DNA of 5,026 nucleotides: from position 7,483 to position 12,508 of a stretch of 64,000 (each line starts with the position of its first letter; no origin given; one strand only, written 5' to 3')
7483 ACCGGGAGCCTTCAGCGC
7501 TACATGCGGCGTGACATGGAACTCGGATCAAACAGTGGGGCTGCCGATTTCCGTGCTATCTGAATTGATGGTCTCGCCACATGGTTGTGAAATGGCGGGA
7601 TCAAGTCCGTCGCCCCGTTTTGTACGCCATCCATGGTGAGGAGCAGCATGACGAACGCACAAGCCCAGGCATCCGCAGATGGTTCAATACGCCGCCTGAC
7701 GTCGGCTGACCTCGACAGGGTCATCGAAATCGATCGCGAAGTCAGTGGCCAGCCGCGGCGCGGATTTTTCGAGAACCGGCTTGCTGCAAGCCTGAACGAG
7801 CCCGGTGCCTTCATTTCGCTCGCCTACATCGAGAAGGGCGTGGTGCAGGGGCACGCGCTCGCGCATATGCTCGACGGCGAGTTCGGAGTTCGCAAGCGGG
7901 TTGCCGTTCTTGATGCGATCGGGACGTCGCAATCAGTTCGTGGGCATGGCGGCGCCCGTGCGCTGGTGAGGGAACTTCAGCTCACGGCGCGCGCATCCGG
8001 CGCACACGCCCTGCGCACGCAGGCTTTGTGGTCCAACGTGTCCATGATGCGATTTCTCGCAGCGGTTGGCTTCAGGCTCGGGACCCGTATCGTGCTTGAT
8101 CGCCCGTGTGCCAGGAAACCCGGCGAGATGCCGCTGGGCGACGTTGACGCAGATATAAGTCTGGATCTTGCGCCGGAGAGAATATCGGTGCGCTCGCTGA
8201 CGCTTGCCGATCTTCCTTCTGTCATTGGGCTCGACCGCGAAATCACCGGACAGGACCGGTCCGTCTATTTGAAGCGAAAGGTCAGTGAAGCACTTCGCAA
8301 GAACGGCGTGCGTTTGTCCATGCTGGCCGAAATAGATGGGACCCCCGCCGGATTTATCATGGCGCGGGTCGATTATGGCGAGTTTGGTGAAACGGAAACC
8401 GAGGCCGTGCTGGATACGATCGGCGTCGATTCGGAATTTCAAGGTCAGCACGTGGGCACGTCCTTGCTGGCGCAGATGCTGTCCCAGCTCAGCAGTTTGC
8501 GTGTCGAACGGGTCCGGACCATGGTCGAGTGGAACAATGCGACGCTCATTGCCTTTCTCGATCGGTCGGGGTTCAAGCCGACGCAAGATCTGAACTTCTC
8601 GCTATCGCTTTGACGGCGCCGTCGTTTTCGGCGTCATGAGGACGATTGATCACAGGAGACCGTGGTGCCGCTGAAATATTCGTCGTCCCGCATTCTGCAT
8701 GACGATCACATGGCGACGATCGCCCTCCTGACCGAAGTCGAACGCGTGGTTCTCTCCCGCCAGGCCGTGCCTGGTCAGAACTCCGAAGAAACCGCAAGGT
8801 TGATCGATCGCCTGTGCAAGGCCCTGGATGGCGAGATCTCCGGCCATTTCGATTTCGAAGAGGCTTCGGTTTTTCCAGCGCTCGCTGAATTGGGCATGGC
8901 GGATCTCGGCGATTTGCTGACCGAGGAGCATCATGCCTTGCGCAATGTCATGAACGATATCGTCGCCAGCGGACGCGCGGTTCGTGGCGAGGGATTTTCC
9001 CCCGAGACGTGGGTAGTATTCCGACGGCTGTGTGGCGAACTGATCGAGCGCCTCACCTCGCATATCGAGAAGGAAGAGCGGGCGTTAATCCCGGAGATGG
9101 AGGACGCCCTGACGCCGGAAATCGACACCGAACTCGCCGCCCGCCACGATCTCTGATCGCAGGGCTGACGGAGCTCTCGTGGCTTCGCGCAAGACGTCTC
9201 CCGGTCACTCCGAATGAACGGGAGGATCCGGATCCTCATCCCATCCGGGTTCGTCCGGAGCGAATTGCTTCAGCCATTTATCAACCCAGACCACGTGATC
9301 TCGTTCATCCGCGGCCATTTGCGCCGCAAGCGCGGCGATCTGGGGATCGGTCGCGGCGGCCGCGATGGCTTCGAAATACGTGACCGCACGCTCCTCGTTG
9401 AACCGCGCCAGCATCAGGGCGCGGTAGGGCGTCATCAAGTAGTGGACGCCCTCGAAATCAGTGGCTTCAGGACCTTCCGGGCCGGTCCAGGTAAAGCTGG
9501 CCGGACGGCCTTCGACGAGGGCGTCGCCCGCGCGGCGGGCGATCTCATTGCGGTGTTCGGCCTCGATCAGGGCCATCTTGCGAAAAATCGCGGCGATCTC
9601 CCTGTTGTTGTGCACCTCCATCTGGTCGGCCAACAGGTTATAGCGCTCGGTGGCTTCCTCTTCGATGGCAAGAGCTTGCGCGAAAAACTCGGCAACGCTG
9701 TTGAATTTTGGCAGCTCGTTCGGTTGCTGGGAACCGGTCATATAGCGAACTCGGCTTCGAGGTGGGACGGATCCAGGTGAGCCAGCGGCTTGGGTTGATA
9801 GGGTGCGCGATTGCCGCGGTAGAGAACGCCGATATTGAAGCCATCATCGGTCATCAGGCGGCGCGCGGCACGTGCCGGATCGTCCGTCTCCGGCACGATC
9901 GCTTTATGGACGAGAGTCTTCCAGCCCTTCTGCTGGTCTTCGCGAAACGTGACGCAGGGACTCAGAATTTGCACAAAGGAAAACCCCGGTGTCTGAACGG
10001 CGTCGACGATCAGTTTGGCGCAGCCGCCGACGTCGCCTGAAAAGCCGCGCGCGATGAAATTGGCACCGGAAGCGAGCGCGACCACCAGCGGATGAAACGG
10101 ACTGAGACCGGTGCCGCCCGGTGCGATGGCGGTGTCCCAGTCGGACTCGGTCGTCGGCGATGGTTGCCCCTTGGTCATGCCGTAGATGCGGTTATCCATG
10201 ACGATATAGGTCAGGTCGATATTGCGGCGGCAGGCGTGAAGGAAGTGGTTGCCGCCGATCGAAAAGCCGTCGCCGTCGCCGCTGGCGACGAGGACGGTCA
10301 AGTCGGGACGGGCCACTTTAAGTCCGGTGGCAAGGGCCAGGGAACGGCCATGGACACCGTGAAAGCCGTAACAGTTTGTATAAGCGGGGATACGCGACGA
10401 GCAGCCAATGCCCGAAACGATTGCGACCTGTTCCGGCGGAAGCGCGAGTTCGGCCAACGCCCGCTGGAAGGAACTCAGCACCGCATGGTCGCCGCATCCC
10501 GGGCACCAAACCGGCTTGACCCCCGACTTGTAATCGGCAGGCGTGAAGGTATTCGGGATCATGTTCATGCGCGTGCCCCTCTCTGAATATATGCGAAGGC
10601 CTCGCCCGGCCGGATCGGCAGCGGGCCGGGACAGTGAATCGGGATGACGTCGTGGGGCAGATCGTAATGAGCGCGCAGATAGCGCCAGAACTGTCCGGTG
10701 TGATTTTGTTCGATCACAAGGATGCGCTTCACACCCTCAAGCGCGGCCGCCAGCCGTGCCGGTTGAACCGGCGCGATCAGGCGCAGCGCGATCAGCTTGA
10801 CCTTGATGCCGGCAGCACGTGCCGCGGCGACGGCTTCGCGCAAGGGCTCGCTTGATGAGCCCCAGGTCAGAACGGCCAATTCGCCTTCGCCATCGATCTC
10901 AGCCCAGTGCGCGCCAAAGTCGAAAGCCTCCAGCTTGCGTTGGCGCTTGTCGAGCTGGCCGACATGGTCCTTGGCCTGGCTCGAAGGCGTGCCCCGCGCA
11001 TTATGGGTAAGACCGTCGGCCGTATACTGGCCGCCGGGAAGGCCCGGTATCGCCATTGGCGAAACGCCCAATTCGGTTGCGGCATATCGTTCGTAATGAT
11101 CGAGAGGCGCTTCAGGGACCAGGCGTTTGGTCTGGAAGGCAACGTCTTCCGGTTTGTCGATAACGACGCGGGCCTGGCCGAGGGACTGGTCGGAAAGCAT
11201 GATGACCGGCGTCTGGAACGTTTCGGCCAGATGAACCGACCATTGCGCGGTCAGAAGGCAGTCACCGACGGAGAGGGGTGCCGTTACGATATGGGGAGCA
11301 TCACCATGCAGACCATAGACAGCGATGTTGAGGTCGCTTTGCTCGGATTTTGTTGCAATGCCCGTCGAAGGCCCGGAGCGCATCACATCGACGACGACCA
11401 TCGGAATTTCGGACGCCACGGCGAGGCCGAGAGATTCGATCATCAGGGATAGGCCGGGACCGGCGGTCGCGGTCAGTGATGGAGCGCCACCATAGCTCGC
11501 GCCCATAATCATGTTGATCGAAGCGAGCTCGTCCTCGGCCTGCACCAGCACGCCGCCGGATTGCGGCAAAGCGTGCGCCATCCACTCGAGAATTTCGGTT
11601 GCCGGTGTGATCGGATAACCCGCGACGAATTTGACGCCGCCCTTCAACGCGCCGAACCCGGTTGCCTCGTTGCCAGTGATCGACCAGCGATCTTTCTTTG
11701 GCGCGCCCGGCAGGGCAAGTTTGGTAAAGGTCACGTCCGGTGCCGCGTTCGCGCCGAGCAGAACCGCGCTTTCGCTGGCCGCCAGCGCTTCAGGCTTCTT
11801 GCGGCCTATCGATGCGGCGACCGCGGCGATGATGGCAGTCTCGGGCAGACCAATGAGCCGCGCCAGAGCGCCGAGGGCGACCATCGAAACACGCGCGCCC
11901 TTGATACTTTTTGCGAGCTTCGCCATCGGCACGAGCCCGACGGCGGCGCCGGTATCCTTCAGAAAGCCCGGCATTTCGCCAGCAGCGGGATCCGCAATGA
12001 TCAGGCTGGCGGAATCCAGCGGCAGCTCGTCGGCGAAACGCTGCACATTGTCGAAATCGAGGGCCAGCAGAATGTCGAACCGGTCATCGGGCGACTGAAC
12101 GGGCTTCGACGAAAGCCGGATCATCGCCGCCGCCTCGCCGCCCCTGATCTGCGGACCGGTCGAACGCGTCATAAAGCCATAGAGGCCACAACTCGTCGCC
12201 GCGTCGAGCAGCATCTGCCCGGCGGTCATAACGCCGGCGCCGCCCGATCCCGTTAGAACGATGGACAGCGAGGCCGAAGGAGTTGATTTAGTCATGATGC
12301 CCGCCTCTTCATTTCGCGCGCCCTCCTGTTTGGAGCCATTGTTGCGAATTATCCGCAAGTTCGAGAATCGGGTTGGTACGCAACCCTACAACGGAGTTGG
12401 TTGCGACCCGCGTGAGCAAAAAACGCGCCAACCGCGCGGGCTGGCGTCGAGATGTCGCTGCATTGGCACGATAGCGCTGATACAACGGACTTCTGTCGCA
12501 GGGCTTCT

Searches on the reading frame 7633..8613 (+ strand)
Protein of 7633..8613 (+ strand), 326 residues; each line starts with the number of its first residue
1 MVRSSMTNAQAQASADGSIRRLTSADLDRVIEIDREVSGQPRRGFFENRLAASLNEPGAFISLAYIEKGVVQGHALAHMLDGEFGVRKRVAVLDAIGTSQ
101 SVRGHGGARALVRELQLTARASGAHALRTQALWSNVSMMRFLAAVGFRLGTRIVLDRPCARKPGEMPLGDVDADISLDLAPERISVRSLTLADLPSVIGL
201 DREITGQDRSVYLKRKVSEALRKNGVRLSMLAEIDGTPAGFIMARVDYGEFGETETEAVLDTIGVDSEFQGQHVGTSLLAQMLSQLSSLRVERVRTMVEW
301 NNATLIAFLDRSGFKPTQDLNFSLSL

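Call 14: search_protein_families(library=pfam, proteins=[window:7633-8613:+], max_evalue=0.00001)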
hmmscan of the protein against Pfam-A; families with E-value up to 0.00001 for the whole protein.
window:7633-8613:+ (326 aa): 3 families
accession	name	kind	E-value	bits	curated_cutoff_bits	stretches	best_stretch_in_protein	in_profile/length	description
PF00583.31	Acetyltransf_1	-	1e-20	74.6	20.7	2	223-314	31-116/116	Acetyltransferase (GNAT) family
PF13508.13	Acetyltransf_7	-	4.4e-11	43.4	27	1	231-315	7-83/84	Acetyltransferase (GNAT) domain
PF13673.13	Acetyltransf_10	-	5.3e-06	26.9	23.6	0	219-318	24-111/128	Acetyltransferase (GNAT) domain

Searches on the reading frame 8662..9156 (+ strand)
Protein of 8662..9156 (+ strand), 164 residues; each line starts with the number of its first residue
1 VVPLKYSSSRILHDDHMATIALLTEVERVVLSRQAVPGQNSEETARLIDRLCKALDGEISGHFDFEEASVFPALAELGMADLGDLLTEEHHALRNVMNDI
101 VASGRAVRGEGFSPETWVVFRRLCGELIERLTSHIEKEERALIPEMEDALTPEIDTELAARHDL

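Call 14: search_protein_families(library=pfam, proteins=[window:8662-9156:+], max_evalue=0.00001)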
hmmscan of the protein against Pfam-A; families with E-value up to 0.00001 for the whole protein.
window:8662-9156:+ (164 aa): 1 family
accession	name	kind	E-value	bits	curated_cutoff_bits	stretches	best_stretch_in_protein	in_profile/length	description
PF01814.28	Hemerythrin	-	1.4e-22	81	25.3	2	10-144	4-125/127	Hemerythrin HHE cation binding domain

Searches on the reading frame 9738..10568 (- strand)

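Call 14: search_protein_families(library=pfam, proteins=[window:9738-10568:-], max_evalue=0.00001)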
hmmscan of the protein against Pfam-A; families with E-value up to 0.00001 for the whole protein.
window:9738-10568:- (276 aa): 1 family
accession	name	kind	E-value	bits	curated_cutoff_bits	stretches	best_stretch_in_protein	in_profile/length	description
PF02775.26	TPP_enzyme_C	-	8.6e-27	94.2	21.9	1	54-201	2-151/151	Thiamine pyrophosphate enzyme, C-terminal TPP binding domain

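Call 87: search_protein_families(library=ncbifam, proteins=[window:9738-10568:-], max_evalue=1e-30)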
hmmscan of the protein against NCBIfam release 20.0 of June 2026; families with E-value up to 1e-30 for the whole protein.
window:9738-10568:- (276 aa): 5 families
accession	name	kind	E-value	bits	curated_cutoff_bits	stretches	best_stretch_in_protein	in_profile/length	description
NF008820.0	PRK11866.1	equivalog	2.7e-85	286.3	402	1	9-258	5-258/287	2-oxoacid ferredoxin oxidoreductase subunit beta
TIGR02177.1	PorB_KorB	subfamily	1.1e-78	264.7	261.9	1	20-216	2-198/286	2-oxoacid:acceptor oxidoreductase, beta subunit, pyruvate/2-ketoisovalerate family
NF008821.0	PRK11869.1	equivalog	1.1e-68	231.2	438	1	20-255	15-251/286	2-oxoacid ferredoxin oxidoreductase subunit beta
NF041171.1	Oxoac_fdxbeta_Archa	equivalog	2.3e-67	227.4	423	1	21-216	5-200/296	2-oxoacid:ferredoxin oxidoreductase subunit beta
NF007207.0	PRK09628.1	equivalog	2.3e-57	194.8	364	1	19-206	16-203/277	2-oxoglutarate ferredoxin oxidoreductase subunit beta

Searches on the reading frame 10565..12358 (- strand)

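Call 14: search_protein_families(library=pfam, proteins=[window:10565-12358:-], max_evalue=0.00001)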
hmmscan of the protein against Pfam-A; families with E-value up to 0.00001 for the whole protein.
window:10565-12358:- (597 aa): 3 families
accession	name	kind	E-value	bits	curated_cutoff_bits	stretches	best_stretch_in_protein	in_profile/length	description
PF01855.24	POR_N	-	1.1e-52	179.5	27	1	236-467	2-227/231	Pyruvate flavodoxin/ferredoxin oxidoreductase, thiamine diP-bdg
PF01558.24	POR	-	3.2e-23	83.2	27.4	1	39-200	1-169/173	Pyruvate ferredoxin/flavodoxin oxidoreductase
PF17147.9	PFOR_II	-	1.2e-07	32.4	27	1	493-564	2-77/102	Pyruvate:ferredoxin oxidoreductase core domain II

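Call 87: search_protein_families(library=ncbifam, proteins=[window:10565-12358:-], max_evalue=1e-30)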
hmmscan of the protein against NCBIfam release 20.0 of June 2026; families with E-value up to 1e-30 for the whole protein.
window:10565-12358:- (597 aa): 5 families
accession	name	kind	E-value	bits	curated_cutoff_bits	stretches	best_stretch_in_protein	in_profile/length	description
TIGR03710.1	OAFO_sf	subfamily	6.2e-167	556.6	482.75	1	31-586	2-556/561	2-oxoacid:acceptor oxidoreductase subunit alpha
NF006412.0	PRK08659.1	equivalog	2.7e-90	303.3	411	1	227-592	8-374/378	2-oxoacid:acceptor oxidoreductase subunit alpha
NF041170.1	Oxoac_fdxalpha_Archa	equivalog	2.7e-82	277.1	800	1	155-564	167-593/636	2-oxoacid:ferredoxin oxidoreductase subunit alpha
NF007206.0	PRK09627.1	equivalog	2.3e-63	214.4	579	1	228-558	7-340/375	2-oxoglutarate synthase subunit alpha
NF005507.0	PRK07119.1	subfamily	5.5e-56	189.9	399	1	225-404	5-184/352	3-methyl-2-oxobutanoate dehydrogenase subunit VorB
